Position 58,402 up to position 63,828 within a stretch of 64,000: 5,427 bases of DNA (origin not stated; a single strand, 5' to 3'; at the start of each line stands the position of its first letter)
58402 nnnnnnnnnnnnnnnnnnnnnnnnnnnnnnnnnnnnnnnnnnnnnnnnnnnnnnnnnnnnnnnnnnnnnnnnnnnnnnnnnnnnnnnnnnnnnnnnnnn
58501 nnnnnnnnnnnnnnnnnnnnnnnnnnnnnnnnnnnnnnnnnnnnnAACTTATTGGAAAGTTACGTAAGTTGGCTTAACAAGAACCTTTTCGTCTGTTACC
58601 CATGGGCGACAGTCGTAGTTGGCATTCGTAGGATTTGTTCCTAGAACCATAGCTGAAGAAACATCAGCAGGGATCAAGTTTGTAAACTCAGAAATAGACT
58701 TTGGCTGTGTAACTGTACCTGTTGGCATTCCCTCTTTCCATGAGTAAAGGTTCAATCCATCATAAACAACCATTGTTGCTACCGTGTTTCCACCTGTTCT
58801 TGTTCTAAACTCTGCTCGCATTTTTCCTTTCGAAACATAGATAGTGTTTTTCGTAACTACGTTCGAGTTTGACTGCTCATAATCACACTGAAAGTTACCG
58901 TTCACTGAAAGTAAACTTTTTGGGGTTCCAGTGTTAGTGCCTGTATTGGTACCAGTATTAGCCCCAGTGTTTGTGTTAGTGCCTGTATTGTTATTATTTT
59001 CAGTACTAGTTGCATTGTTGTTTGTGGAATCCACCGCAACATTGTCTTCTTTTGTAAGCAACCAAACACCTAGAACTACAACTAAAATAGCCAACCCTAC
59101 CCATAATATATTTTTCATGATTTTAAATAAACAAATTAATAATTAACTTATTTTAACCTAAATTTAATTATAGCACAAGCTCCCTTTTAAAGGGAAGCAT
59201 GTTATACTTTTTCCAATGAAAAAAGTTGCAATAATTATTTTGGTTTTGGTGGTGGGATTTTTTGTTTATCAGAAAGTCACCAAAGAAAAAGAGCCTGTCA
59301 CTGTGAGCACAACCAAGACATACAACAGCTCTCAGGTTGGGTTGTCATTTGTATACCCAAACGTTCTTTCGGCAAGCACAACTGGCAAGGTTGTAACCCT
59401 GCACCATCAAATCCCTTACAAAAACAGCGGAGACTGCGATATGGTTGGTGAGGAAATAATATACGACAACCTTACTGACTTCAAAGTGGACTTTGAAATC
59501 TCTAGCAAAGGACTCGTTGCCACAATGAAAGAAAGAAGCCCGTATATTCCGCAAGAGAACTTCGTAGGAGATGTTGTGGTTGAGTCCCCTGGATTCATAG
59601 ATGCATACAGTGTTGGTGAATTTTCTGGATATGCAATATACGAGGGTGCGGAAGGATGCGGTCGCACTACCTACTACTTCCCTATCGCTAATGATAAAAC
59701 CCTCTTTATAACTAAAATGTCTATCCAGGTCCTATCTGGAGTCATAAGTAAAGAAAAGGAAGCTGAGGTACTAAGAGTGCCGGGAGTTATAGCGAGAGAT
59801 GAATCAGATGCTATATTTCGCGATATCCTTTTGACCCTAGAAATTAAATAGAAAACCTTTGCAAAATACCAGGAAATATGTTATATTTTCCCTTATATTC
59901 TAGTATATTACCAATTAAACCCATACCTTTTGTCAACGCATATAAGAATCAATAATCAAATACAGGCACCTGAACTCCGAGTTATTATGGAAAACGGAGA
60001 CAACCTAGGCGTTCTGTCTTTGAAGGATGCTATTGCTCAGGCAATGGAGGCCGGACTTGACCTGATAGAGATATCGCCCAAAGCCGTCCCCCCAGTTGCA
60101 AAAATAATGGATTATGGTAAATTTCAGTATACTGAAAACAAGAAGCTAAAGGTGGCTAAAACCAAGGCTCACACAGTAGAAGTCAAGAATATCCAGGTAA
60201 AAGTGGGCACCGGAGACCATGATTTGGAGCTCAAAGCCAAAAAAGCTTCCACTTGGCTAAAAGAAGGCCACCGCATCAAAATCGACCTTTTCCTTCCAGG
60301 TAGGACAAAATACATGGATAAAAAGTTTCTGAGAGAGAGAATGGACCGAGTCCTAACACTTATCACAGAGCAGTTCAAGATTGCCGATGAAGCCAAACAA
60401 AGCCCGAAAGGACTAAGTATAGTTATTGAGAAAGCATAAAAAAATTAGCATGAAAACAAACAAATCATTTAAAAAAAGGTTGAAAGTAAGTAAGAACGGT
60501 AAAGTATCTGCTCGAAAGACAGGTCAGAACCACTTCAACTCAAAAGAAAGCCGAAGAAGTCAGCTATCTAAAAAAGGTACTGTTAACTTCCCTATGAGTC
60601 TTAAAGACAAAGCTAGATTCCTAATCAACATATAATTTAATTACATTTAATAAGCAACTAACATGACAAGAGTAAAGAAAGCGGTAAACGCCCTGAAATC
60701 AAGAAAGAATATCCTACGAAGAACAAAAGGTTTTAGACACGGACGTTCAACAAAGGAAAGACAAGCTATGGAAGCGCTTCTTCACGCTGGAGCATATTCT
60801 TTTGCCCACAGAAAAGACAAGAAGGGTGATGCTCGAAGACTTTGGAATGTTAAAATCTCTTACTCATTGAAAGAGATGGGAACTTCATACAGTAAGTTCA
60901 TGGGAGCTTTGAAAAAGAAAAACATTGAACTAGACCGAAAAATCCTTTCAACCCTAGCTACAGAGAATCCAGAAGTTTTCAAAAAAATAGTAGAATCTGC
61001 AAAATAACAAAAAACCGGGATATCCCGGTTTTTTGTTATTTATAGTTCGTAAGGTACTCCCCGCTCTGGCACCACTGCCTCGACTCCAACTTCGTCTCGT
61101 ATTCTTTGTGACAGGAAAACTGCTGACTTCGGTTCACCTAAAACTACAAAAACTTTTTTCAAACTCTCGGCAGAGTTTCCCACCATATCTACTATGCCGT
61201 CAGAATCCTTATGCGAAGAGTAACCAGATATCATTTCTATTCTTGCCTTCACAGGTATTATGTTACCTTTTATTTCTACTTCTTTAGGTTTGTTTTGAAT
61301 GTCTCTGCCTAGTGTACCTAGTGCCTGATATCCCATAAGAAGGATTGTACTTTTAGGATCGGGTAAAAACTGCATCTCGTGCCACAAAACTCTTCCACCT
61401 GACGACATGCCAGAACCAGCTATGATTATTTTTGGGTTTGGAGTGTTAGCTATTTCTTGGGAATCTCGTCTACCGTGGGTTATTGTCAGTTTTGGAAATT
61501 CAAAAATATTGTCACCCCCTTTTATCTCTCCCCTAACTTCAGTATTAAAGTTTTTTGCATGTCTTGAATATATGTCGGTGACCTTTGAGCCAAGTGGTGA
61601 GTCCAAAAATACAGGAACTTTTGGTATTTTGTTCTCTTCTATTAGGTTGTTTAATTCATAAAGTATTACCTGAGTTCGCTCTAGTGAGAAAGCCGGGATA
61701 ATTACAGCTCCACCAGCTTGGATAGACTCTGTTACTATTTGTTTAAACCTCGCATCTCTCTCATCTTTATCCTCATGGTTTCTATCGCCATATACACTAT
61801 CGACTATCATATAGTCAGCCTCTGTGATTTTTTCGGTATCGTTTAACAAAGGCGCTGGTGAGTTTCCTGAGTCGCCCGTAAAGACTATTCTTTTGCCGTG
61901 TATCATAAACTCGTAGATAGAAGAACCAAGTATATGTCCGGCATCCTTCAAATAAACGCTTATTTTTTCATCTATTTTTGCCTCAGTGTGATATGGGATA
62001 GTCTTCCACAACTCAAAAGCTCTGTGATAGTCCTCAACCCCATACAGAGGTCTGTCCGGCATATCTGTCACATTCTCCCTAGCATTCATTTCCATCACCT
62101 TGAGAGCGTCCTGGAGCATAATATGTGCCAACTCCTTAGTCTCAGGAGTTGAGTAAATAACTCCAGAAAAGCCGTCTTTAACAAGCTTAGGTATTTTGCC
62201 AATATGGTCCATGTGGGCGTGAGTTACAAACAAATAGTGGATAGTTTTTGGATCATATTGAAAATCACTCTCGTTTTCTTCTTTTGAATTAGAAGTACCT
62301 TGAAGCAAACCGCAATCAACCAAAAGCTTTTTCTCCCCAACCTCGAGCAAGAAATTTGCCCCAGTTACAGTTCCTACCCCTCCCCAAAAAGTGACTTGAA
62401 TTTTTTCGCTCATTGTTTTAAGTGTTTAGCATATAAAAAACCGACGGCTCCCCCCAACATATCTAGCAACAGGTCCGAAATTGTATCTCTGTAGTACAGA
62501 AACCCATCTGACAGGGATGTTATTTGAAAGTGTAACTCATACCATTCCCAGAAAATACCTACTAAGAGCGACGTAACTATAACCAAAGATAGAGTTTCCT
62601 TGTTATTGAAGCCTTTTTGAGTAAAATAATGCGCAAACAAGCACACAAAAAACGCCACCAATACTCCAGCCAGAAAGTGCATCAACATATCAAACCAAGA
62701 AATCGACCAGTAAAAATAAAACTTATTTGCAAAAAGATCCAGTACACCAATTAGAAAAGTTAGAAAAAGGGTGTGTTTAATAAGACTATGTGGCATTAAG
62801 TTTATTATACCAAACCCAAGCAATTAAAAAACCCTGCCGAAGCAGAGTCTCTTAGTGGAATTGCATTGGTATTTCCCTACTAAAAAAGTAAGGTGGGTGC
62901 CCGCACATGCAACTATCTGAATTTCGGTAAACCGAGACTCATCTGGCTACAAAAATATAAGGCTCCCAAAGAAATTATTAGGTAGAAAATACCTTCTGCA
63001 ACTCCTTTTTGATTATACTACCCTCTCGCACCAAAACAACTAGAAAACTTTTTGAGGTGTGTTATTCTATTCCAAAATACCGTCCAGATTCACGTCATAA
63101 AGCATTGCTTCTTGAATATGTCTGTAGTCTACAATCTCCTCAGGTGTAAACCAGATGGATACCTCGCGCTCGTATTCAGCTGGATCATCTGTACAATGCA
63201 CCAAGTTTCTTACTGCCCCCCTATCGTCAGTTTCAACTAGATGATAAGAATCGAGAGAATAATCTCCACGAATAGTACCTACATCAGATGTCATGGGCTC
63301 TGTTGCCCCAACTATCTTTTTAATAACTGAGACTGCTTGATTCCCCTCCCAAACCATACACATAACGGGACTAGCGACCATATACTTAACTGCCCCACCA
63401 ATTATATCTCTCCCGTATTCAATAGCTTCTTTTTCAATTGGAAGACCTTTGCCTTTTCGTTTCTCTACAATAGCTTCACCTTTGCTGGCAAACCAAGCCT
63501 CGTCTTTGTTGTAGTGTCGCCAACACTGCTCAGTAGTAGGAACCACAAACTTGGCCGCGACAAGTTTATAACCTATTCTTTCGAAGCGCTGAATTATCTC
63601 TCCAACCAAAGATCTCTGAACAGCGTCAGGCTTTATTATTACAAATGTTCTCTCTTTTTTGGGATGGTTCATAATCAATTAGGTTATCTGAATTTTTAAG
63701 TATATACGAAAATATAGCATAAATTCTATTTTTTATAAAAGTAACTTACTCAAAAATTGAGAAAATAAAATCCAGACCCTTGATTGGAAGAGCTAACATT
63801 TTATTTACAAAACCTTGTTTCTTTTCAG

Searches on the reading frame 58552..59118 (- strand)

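Call 37: search_protein_families(library=pfam, proteins=[window:58552-59118:-], max_evalue=0.001)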
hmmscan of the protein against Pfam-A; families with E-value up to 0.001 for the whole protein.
window:58552-59118:- (189 aa): 1 family
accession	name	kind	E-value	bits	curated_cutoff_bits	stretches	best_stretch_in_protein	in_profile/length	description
PF21827.1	New_glue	-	0.00038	20.6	31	1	9-68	5-64/94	New glue protein family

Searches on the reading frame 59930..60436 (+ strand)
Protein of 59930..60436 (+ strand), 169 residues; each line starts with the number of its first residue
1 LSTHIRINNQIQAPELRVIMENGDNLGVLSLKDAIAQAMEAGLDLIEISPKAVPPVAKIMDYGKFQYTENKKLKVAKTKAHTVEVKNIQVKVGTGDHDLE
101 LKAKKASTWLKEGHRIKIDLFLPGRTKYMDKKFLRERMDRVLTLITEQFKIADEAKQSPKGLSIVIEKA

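Call 37: search_protein_families(library=pfam, proteins=[window:59930-60436:+], max_evalue=0.001)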
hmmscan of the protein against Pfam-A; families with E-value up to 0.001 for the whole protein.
window:59930-60436:+ (169 aa): 2 families
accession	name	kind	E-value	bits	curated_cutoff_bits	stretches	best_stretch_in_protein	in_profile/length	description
PF05198.21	IF3_N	-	7e-29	100.2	26.9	1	7-74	1-68/70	Translation initiation factor IF-3, N-terminal domain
PF00707.27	IF3_C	-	2.2e-12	47.2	34.8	1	83-167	1-84/86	Translation initiation factor IF-3, C-terminal domain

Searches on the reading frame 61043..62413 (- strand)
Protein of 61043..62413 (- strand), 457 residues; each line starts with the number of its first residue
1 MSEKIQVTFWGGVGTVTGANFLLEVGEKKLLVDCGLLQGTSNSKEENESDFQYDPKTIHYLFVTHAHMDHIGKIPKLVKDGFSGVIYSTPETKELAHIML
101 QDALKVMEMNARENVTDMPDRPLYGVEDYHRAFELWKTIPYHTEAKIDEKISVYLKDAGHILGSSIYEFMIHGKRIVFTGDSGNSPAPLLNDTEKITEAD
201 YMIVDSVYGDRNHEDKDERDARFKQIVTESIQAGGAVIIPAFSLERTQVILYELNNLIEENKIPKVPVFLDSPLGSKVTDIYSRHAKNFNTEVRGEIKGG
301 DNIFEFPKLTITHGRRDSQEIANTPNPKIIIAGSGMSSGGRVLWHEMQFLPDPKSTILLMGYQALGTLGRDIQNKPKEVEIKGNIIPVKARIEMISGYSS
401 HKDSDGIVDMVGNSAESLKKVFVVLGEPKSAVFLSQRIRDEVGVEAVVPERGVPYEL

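Call 37: search_protein_families(library=pfam, proteins=[window:61043-62413:-], max_evalue=0.001)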
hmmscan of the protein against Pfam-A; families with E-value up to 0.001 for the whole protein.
window:61043-62413:- (457 aa): 5 families
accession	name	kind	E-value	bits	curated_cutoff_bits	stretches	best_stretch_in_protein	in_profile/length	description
PF10996.14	Beta-Casp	-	4.4e-33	114.8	27.7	1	247-372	1-120/120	Beta-Casp domain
PF00753.33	Lactamase_B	-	2.7e-12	47.5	22.7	1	20-186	8-154/196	Metallo-beta-lactamase superfamily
PF16661.11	Lactamase_B_6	-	3.7e-12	46.5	27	1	22-188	1-168/193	Metallo-beta-lactamase superfamily domain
PF07521.17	RMMBL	-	2.7e-10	40.5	21.6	1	386-449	2-63/63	Zn-dependent metallo-hydrolase RNA specificity domain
PF12706.13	Lactamase_B_2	-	7.6e-07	29.4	27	1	30-211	3-170/200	Beta-lactamase superfamily domain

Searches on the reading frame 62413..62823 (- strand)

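Call 37: search_protein_families(library=pfam, proteins=[window:62413-62823:-], max_evalue=0.001)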
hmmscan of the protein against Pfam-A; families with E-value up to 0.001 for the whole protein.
window:62413-62823:- (137 aa): 1 family
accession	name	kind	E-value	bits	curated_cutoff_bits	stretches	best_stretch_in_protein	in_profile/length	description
PF09997.14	DUF2238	-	0.00088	19.6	26.4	0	36-104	51-116/140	Predicted membrane protein (DUF2238)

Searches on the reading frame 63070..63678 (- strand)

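Call 37: search_protein_families(library=pfam, proteins=[window:63070-63678:-], max_evalue=0.001)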
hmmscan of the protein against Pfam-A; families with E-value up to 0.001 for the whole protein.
window:63070-63678:- (203 aa): 1 family
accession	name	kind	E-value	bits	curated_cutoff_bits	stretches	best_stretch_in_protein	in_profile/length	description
PF00334.24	NDK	-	5.3e-39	133.6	27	2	94-182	58-135/135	Nucleoside diphosphate kinase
